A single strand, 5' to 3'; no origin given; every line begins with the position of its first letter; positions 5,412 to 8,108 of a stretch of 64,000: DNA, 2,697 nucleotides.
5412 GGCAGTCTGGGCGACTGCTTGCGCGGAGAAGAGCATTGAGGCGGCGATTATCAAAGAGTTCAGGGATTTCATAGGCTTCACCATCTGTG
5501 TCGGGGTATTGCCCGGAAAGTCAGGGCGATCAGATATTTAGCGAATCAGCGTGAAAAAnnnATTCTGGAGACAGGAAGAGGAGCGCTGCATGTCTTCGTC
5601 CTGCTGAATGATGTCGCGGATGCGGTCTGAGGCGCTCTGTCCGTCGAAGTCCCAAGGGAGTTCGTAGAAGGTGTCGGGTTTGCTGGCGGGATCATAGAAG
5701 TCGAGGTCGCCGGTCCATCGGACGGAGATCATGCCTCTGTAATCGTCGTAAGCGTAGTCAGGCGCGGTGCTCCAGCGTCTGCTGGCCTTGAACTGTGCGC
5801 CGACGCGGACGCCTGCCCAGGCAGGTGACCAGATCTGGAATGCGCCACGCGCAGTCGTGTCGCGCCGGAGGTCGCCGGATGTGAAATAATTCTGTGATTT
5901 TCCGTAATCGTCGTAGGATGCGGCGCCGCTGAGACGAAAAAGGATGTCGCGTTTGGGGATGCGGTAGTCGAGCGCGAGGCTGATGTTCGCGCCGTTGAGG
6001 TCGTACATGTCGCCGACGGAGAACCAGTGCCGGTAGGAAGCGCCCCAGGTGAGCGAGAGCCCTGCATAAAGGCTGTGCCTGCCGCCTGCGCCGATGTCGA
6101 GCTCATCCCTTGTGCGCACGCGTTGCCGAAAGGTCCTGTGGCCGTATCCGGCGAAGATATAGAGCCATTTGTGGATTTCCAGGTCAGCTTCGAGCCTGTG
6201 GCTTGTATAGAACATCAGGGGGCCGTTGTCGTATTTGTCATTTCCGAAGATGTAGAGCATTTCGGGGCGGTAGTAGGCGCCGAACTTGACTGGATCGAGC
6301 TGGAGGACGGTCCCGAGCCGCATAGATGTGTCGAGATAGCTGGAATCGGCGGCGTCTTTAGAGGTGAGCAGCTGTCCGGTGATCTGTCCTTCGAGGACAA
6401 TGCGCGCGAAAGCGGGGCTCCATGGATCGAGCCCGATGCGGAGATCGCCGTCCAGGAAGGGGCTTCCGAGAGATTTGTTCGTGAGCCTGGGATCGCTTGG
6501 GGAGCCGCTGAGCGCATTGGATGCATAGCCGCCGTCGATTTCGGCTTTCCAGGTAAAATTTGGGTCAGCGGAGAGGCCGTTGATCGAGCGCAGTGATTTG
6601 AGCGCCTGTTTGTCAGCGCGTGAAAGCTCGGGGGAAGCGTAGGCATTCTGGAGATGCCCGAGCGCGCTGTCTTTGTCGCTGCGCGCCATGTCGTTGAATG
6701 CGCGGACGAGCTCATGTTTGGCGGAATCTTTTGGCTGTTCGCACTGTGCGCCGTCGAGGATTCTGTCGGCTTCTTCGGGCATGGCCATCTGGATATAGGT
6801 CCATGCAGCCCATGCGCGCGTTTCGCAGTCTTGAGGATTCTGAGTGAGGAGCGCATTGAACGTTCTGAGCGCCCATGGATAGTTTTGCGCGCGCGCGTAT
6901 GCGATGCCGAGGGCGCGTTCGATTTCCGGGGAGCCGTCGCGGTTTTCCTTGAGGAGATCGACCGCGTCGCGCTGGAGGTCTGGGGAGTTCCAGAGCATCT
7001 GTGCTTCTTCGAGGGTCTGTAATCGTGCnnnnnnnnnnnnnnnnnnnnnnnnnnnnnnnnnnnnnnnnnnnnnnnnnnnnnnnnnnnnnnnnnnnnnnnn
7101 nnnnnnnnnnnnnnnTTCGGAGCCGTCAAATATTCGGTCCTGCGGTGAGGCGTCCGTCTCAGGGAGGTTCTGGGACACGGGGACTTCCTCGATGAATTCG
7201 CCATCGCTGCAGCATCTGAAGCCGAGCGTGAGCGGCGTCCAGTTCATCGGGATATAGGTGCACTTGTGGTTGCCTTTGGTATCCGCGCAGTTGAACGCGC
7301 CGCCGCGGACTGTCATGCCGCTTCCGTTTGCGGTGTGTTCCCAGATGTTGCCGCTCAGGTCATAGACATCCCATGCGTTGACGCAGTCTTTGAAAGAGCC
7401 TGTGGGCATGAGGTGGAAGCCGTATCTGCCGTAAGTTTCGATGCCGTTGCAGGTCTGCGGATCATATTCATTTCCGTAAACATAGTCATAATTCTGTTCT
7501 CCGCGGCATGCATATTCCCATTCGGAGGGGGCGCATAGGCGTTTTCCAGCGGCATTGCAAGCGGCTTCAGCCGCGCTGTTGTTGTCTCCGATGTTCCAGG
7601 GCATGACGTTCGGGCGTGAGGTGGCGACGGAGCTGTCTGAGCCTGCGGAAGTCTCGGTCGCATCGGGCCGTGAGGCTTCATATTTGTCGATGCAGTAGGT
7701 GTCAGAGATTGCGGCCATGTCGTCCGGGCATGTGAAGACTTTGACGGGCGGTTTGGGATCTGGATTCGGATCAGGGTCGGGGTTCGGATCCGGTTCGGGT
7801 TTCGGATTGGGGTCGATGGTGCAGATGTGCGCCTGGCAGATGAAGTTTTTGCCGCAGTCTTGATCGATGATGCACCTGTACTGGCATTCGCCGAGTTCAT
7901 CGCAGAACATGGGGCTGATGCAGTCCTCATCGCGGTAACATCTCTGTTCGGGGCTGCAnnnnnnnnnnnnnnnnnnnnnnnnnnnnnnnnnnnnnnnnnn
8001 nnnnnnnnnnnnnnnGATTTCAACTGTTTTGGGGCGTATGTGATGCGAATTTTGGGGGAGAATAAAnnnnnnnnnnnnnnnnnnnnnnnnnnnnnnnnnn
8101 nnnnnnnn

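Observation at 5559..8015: Lipoprotein fusing an FGE/SUMF1-type domain to TPR helices and a putative beta-barrel, with no sulfatase nearby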

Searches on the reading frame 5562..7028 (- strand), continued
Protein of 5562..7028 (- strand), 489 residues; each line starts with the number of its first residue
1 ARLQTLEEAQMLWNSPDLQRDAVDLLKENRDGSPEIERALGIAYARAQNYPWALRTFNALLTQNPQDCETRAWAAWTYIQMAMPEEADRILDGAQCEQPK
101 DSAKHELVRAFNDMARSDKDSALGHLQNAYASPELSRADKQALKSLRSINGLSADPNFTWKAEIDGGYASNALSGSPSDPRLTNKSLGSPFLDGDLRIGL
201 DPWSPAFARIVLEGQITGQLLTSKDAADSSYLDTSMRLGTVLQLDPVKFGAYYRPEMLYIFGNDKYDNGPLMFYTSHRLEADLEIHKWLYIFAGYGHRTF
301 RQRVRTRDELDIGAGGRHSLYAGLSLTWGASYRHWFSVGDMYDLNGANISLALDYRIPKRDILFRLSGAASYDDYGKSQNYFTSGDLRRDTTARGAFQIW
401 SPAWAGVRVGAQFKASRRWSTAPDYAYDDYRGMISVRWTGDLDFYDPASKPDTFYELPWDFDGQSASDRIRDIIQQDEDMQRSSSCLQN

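Call 64: search_protein_families(library=pfam, proteins=[P0121, P0122, P0123, P0124, P0125, P0126, P0127, P0128, P0129, P0130], max_evalue=1)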
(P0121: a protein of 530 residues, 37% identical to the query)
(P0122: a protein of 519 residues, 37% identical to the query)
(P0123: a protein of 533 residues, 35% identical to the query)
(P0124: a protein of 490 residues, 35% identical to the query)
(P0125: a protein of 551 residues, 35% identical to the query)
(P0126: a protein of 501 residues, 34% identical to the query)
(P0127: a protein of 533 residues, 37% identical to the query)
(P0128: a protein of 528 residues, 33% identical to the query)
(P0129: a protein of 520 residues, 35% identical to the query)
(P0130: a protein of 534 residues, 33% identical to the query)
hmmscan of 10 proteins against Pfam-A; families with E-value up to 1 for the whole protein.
P0121 (530 aa): 5 families
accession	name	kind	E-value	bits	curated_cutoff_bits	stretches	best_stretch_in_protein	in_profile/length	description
PF14559.12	TPR_19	-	4.1e-07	30.6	25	2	49-87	2-40/68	Tetratricopeptide repeat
PF14561.12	TPR_20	-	0.0011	19.7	25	0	54-100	4-50/90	Tetratricopeptide repeat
PF13428.12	TPR_14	-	0.0016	19.4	23.5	1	42-79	5-42/44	Tetratricopeptide repeat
PF13432.12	TPR_16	-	0.0053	17.6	32.7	1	44-87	3-46/65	Tetratricopeptide repeat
PF23914.1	TPR_CcmH_CycH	-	0.054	13.8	42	1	46-128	58-143/158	Cytochrome c-type biogenesis protein H TPR domain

P0122 (519 aa): 4 families
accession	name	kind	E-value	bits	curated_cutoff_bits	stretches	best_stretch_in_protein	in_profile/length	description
PF14559.12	TPR_19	-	2.8e-05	24.8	25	1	36-86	5-55/68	Tetratricopeptide repeat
PF12895.13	ANAPC3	-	0.0075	17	27.2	1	50-114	17-80/82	Anaphase-promoting complex, cyclosome, subunit 3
PF13431.12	TPR_17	-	0.15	12.9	24.4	0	86-108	9-31/34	Tetratricopeptide repeat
PF14561.12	TPR_20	-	0.15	12.8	25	0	40-76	6-42/90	Tetratricopeptide repeat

P0123 (533 aa): 4 families
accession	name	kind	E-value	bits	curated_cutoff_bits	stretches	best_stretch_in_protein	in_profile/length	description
PF13432.12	TPR_16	-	0.00014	22.7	32.7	1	51-91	4-44/65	Tetratricopeptide repeat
PF14559.12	TPR_19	-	0.00094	19.9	25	1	54-91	1-38/68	Tetratricopeptide repeat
PF12895.13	ANAPC3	-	0.075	13.8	27.2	1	59-126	4-70/82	Anaphase-promoting complex, cyclosome, subunit 3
PF14561.12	TPR_20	-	0.14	12.9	25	0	98-124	8-34/90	Tetratricopeptide repeat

P0124 (490 aa): 1 family
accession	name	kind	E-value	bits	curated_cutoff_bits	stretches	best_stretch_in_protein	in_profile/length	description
PF12895.13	ANAPC3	-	0.013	16.2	27.2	1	56-111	13-67/82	Anaphase-promoting complex, cyclosome, subunit 3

P0125 (551 aa): 5 families
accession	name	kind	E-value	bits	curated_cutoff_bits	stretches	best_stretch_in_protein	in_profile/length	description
PF12895.13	ANAPC3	-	7.5e-05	23.4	27.2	1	101-167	5-66/82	Anaphase-promoting complex, cyclosome, subunit 3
PF14559.12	TPR_19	-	0.0002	22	25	2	108-148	10-50/68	Tetratricopeptide repeat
PF25058.1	ARM_TT21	-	0.0023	18.4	27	1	57-101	94-140/155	Tetratricopeptide repeat protein 21 ARM repeat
PF14863.12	Alkyl_sulf_dimr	-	0.16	12.8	26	0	98-134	78-114/139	Alkyl sulfatase dimerisation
PF13428.12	TPR_14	-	0.42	11.9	23.5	1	57-95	3-41/44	Tetratricopeptide repeat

P0126 (501 aa): 2 families
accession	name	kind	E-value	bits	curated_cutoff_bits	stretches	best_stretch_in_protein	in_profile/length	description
PF12895.13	ANAPC3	-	0.0031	18.2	27.2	1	74-142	14-80/82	Anaphase-promoting complex, cyclosome, subunit 3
PF23300.3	HEAT_Nup120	-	0.2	12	29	1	16-46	25-55/170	Nucleoporin Nup120, HEAT repeats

P0127 (533 aa): 6 families
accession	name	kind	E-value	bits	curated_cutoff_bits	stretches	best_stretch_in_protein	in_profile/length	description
PF14559.12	TPR_19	-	1.3e-05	25.9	25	2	95-135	10-50/68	Tetratricopeptide repeat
PF13432.12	TPR_16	-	0.0082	17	32.7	1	82-135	3-56/65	Tetratricopeptide repeat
PF14561.12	TPR_20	-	0.017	15.9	25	1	96-133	8-45/90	Tetratricopeptide repeat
PF13428.12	TPR_14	-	0.029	15.5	23.5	1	46-76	5-35/44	Tetratricopeptide repeat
PF12895.13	ANAPC3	-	0.17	12.6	27.2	1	101-134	13-47/82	Anaphase-promoting complex, cyclosome, subunit 3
PF13174.12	TPR_6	-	0.33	12.1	26.3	0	112-134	2-24/33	Tetratricopeptide repeat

P0128 (528 aa): 3 families
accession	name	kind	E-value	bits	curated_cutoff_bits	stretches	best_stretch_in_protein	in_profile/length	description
PF04575.19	SlipAM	-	0.002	18.2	22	1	398-476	205-287/288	Surface lipoprotein assembly modifier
PF14559.12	TPR_19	-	0.051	14.3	25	1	44-100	2-58/68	Tetratricopeptide repeat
PF04781.17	DUF627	-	0.25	11.7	27.6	0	74-113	2-44/108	Protein of unknown function (DUF627)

P0129 (520 aa): 2 families
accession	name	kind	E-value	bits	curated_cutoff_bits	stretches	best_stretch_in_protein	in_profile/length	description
PF14559.12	TPR_19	-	7.2e-05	23.5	25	1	77-123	3-49/68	Tetratricopeptide repeat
PF13432.12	TPR_16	-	0.99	10.4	32.7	0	71-118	3-50/65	Tetratricopeptide repeat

P0130 (534 aa): 5 families
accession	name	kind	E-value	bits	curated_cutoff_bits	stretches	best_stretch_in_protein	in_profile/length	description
PF14559.12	TPR_19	-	0.00032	21.4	25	1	51-107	2-58/68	Tetratricopeptide repeat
PF13174.12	TPR_6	-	0.0032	18.5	26.3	0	52-73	12-33/33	Tetratricopeptide repeat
PF13428.12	TPR_14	-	0.0044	18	23.5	0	51-81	12-42/44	Tetratricopeptide repeat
PF13431.12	TPR_17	-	0.13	13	24.4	1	99-127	4-32/34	Tetratricopeptide repeat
PF13432.12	TPR_16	-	0.17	12.8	32.7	0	52-106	9-63/65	Tetratricopeptide repeat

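Call 67: search_dna_similar(query=P0128, collection=plasmids, mode=protein, max_evalue=10, max_rows=40)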
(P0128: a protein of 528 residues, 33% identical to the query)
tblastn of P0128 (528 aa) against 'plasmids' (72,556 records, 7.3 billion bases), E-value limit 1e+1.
Records with a match: 1; places in all: 1; records where one place covers at least 80% of the query: 0.
Best place of each record, by identity: <60% 1.
By first word of the organism name: Halomarina 1.
By predicted mobility (MOB-suite, as given by PLSDB): non-mobilizable 1.
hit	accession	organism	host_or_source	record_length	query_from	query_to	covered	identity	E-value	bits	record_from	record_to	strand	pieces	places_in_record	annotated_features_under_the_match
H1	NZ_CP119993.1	Halomarina sp. PSR21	cell culture,saline soil from Tarim ...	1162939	420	494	14%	27.8%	3e+0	39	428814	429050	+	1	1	record has no annotation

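Call 79: search_protein_families(library=pfam, proteins=[L037:802-1992:+, L037:1996-2781:+, L055:9276-9725:+], max_evalue=0.01)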
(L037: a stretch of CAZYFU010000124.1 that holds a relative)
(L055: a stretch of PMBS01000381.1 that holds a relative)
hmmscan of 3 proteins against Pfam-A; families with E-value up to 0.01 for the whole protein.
L037:802-1992:+ (397 aa): 3 families
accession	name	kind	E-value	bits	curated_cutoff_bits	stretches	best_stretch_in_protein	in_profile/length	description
PF07884.19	VKOR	-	7.4e-26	91.3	27.5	1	22-154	2-133/134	Vitamin K epoxide reductase family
PF13462.12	Thioredoxin_4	-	8.5e-22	78.5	23.2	1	223-390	3-160/165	Thioredoxin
PF01323.26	DSBA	-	3.9e-18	66.3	25.6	1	236-393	1-190/191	DSBA-like thioredoxin domain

L037:1996-2781:+ (262 aa): 1 family
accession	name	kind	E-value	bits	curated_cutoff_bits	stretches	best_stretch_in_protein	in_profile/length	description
PF02535.28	Zip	-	2e-23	83.6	35.1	2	107-257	167-322/323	ZIP Zinc transporter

L055:9276-9725:+ (150 aa): 0 families

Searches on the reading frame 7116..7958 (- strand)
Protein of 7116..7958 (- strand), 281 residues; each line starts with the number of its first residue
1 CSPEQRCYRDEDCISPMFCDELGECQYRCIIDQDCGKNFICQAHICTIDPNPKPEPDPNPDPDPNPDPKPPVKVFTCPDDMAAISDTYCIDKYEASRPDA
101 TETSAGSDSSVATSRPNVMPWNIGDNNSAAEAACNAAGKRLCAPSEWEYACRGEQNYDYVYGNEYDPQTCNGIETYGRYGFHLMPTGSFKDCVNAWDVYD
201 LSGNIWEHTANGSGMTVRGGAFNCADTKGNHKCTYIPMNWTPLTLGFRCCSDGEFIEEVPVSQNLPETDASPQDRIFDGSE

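Call 46: predict_structure(alignment_id=A5)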
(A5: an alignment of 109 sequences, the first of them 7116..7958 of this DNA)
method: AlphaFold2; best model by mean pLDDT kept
length: 281 residues; sequences in the alignment: 109
mean_pLDDT: 91.5   pTM: 0.83
mean pLDDT of the five models: 91.5, 91.1, 91.0, 91.0, 90.1
residues with pLDDT >= 90: 218; 70-90: 42; 50-70: 21; < 50: 0
segments of 3 or more residues with pLDDT < 50: none
pLDDT, mean of each block of 10 residues (from residue 1): 81 92 93 94 94 76 72 94 97 99 98 99 98 98 98 96 97 94 98 98 97 96 95 94 98 91 70 60 53
secondary structure, 60 per line:
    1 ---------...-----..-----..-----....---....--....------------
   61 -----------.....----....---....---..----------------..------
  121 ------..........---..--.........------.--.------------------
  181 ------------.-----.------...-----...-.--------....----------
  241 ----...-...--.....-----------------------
elements in order: H32-35 E39-42 E45-48 E72-76 E81-84 E88-91 H127-136 H144-152 E206-208 H227-230 E245-247 E249-251 E254-258

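Call 50: fold_search(model_id=the predicted structure, library=pdb)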
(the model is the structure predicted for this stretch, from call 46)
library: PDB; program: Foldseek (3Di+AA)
matches with E <= 10: 95; with E <= 0.001: 59
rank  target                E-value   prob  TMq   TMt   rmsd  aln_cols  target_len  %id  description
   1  6vqp_A                4.1e-08  1.00  0.42  0.40   7.3       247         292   19  Structure of CalU17 from the Calicheamicin Biosynthesis Pathway of Micromonospora echinospora (released 2021-02-17)
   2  5nyy                  1.3e-07  1.00  0.38  0.38   5.3       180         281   24  Formylglycine generating enzyme from T. curvata in complex with Cd(II) (released 2017-06-07)
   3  1y4j_A                1.3e-07  1.00  0.38  0.40   4.4       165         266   30  Crystal structure of the paralogue of the human formylglycine generating enzyme (released 2005-02-08)
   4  7spq                  1.6e-07  1.00  0.43  0.39   5.5       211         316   20  Crystal structure of Burkholderia glumae toxoflavin biosynthesis protein ToxD (released 2023-05-10)
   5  6xtq_A                4.4e-07  1.00  0.40  0.37   8.0       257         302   20  Crystal structure reveals non-coordinative binding of O2 to the copper center of the formylglycine-generating enzyme - (released 2021-01-27)
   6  5nxl                  5.3e-07  1.00  0.41  0.40  11.7       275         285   18  Formylglycine generating enzyme from T. curvata in complex with Ag(I) (released 2017-06-07)
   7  8u42_A                6.0e-07  1.00  0.38  0.25   3.5       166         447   25  OvsA from Halomonas utahensis, a selenoxide synthase involved in ovoselenol biosynthesis (released 2024-07-17)
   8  1y4j_B                6.4e-07  1.00  0.38  0.40   4.5       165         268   30  Crystal structure of the paralogue of the human formylglycine generating enzyme (released 2005-02-08)
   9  2q17_C                8.2e-07  1.00  0.39  0.38   4.7       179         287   24  Formylglycine Generating Enzyme from Streptomyces coelicolor (released 2008-04-01)
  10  6s07_A                8.7e-07  1.00  0.37  0.35   6.2       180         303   25  Structure of formylglycine-generating enzyme at 1.04 A in complex with copper and substrate reveals an acidic pocket f (released 2019-06-26)
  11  6muj_A                9.3e-07  1.00  0.40  0.39  14.3       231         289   22  Formylglycine generating enzyme bound to copper (released 2019-02-27)
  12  2q17_A                9.3e-07  1.00  0.39  0.38  14.3       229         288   22  Formylglycine Generating Enzyme from Streptomyces coelicolor (released 2008-04-01)
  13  6muj_E                9.9e-07  1.00  0.37  0.36  13.2       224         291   22  Formylglycine generating enzyme bound to copper (released 2019-02-27)
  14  2q17_B                1.2e-06  1.00  0.39  0.38   4.8       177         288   24  Formylglycine Generating Enzyme from Streptomyces coelicolor (released 2008-04-01)
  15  6muj_D                1.2e-06  1.00  0.40  0.39  13.3       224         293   23  Formylglycine generating enzyme bound to copper (released 2019-02-27)
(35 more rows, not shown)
